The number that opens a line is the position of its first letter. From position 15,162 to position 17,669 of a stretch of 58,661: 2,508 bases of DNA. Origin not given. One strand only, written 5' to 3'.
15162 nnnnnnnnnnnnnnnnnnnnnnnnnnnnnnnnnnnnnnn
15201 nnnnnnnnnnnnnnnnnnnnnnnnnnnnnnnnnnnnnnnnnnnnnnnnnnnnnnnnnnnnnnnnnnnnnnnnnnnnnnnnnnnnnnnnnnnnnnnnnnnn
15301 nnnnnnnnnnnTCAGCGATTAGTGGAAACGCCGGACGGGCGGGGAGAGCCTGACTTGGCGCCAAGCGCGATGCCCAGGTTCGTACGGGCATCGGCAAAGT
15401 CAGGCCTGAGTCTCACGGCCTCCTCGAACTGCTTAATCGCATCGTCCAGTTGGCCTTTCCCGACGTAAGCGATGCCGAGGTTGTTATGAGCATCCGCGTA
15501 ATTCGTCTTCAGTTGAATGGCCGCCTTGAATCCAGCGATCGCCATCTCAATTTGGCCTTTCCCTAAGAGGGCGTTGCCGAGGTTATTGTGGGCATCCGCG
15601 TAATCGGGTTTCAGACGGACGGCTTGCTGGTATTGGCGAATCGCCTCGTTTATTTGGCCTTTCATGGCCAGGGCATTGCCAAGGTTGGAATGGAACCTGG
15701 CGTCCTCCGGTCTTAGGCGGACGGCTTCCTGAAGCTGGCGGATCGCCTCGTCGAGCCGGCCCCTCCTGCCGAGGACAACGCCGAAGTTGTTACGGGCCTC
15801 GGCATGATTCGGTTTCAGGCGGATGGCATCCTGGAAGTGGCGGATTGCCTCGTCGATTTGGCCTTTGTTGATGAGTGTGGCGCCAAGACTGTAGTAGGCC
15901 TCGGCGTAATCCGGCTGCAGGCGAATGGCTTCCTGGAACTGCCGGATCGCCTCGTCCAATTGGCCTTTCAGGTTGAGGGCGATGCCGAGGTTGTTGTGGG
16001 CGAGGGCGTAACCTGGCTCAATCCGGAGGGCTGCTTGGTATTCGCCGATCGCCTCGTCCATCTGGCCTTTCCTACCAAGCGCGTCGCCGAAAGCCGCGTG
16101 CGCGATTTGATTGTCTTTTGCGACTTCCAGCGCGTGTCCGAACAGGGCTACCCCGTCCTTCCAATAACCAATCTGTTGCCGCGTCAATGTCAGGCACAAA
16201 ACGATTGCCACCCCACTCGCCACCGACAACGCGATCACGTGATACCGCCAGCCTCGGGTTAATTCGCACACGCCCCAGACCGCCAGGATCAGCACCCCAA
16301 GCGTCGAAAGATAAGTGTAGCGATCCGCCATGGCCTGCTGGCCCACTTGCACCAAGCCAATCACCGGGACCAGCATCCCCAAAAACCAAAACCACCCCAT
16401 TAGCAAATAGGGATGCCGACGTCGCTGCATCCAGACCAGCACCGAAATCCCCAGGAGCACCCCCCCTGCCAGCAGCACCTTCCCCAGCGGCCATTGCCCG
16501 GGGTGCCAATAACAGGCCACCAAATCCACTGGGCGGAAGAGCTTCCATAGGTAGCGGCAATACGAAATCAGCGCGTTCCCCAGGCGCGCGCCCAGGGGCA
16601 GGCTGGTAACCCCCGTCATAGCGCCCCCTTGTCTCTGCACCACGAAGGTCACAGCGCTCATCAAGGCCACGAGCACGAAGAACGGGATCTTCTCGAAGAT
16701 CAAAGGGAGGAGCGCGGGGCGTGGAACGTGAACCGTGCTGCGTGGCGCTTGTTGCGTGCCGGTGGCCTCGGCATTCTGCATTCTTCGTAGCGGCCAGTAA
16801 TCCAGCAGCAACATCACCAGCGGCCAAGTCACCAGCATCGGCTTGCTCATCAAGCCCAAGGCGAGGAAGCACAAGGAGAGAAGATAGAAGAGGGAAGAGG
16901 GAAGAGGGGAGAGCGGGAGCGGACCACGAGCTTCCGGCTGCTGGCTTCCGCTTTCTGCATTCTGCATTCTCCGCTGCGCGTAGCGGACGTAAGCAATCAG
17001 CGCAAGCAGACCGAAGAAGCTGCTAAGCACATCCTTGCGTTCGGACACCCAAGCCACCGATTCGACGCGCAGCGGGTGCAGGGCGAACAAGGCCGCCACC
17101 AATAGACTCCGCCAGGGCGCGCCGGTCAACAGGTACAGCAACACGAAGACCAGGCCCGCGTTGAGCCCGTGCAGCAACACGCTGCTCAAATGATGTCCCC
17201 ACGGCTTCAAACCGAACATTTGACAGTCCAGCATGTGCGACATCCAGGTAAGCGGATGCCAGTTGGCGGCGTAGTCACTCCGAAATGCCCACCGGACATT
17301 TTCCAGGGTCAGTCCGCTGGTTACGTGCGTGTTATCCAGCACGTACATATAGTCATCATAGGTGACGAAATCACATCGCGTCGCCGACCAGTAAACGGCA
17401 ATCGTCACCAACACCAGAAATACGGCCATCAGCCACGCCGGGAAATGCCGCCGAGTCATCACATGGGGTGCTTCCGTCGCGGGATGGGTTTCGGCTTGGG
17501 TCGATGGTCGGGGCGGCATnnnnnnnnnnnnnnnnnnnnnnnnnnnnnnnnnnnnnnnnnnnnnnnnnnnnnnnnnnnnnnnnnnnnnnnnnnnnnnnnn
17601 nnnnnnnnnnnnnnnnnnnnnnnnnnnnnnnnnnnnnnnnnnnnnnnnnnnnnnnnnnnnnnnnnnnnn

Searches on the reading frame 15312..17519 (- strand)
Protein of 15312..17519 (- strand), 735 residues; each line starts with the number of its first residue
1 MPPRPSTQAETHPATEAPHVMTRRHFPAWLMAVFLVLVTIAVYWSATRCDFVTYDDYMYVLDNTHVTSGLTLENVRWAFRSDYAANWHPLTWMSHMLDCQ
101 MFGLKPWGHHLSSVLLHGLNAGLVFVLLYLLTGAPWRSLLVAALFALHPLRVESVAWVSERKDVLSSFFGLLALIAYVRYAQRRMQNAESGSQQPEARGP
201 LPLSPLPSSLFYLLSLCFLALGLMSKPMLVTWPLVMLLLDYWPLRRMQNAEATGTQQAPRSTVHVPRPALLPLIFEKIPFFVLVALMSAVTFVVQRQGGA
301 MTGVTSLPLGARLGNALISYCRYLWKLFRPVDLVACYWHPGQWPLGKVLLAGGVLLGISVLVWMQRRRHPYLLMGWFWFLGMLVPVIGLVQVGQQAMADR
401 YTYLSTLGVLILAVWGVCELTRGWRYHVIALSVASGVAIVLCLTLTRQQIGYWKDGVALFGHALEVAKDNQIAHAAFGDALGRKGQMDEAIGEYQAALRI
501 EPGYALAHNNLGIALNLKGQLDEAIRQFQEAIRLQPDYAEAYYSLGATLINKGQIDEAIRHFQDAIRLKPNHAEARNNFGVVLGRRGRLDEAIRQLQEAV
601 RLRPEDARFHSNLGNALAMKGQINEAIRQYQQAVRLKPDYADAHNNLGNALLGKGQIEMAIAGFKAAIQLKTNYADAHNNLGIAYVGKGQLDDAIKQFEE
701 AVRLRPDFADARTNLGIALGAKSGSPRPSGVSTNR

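Call 7: search_protein_families(library=pfam, proteins=[window:15312-17519:-], max_evalue=0.001)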
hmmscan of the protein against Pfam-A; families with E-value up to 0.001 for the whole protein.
window:15312-17519:- (735 aa): 33 families (the best 25 are shown)
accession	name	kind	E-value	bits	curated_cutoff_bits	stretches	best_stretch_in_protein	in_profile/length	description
PF13414.12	TPR_11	-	6.2e-71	234.3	26.8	7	614-655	1-42/42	TPR repeat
PF00515.34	TPR_1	-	8.6e-50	165.1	27.8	5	539-572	1-34/34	Tetratricopeptide repeat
PF13431.12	TPR_17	-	3.8e-48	158.2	24.4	4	528-559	2-33/34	Tetratricopeptide repeat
PF07719.23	TPR_2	-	1.6e-47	156.1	27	4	539-572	1-34/34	Tetratricopeptide repeat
PF13432.12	TPR_16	-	1.4e-38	131.3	32.7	6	546-607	4-65/65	Tetratricopeptide repeat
PF13181.12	TPR_8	-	1.1e-37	125.4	25.7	2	539-572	1-34/34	Tetratricopeptide repeat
PF13424.12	TPR_12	-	2.7e-34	117.6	30.1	5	538-604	2-76/77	Tetratricopeptide repeat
PF14559.12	TPR_19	-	4.7e-28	97.8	25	5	518-576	4-62/68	Tetratricopeptide repeat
PF13428.12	TPR_14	-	3.5e-25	86.3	23.5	0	540-578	2-40/44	Tetratricopeptide repeat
PF13374.12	TPR_10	-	6.8e-21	74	27.5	1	573-603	2-32/42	Tetratricopeptide repeat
PF03704.23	BTAD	-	1.5e-15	58.3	22.1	1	582-635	71-124/146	Bacterial transcriptional activator domain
PF13176.12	TPR_7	-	4.7e-12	45.4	27.9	0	677-710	1-34/36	Tetratricopeptide repeat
PF24575.1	TPR_Slam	-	5.5e-12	46.5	35.2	0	512-562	54-104/104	Surface lipoprotein assembly modifier, N-terminal TPR repeats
PF13371.12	TPR_9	-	3.3e-11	43.5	35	1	546-607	2-63/73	Tetratricopeptide repeat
PF23914.1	TPR_CcmH_CycH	-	6.1e-11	42.8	42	1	532-638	43-152/158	Cytochrome c-type biogenesis protein H TPR domain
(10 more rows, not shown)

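Call 26: search_protein_families(library=ncbifam, proteins=[window:15312-17519:-], max_evalue=0.01)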
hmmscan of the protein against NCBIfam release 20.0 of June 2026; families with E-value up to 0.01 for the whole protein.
window:15312-17519:- (735 aa): 49 families (the best 25 are shown)
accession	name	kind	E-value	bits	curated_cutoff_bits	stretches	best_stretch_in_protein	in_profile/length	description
NF033762.1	social_mot_Tgl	equivalog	4.8e-47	160.4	225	3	539-719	31-214/252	social motility TPR repeat lipoprotein Tgl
NF040959.1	MamA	equivalog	1.8e-44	151.6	200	3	580-718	44-182/204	magnetosome protein MamA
TIGR02521.1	type_IV_pilW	equivalog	1.4e-43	149.1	154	3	586-715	44-175/234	type IV pilus biogenesis/stability protein PilW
TIGR02917.1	PEP_TPR_lipo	equivalog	2.5e-31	108.4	312.2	1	483-715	273-505/899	XrtA/PEP-CTERM system TPR-repeat protein PrsT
NF033758.1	gliding_GltE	equivalog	9.8e-29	100.5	225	3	599-726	214-341/411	adventurous gliding motility TPR repeat lipoprotein GltE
NF008391.2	PRK11189.1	equivalog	1.4e-24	87.1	250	4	526-606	86-166/297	lipoprotein NlpI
NF033920.0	C39_PA2778_fam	equivalog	5e-22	78.5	150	3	517-604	168-255/255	PA2778 family cysteine peptidase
NF047507.1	TPR_BatC_Lepto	exception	2.6e-21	76.1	175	3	518-579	71-136/214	TPR repeat-containing protein BatC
TIGR02552.1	LcrH_SycD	equivalog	1.5e-19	70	104.8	2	586-673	31-118/136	SycD/LcrH family type III secretion system chaperone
NF047558.1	TPR_END_plus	domain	2.2e-19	69.1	32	1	541-574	1-34/56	TPR end-of-group domain-containing protein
NF002725.1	PRK02603.1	equivalog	1.8e-15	57.4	143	2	511-599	41-132/173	photosystem I assembly protein Ycf3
TIGR00990.1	3a0801s09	subfamily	3.1e-15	55.8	757.25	2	486-604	380-498/615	mitochondrial import receptor subunit TOM70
NF047371.1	FlcA_CTERM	equivalog_domain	4.8e-15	55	300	2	552-635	452-535/646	periplasmic flagellar collar protein FlcA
NF008520.0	PRK11447.1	equivalog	9.2e-15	53.5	858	3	585-641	281-337/1157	cellulose synthase complex outer membrane protein BcsC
TIGR02795.1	tol_pal_ybgF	equivalog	1.3e-14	54.9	90.1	1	518-601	15-104/119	tol-pal system protein YbgF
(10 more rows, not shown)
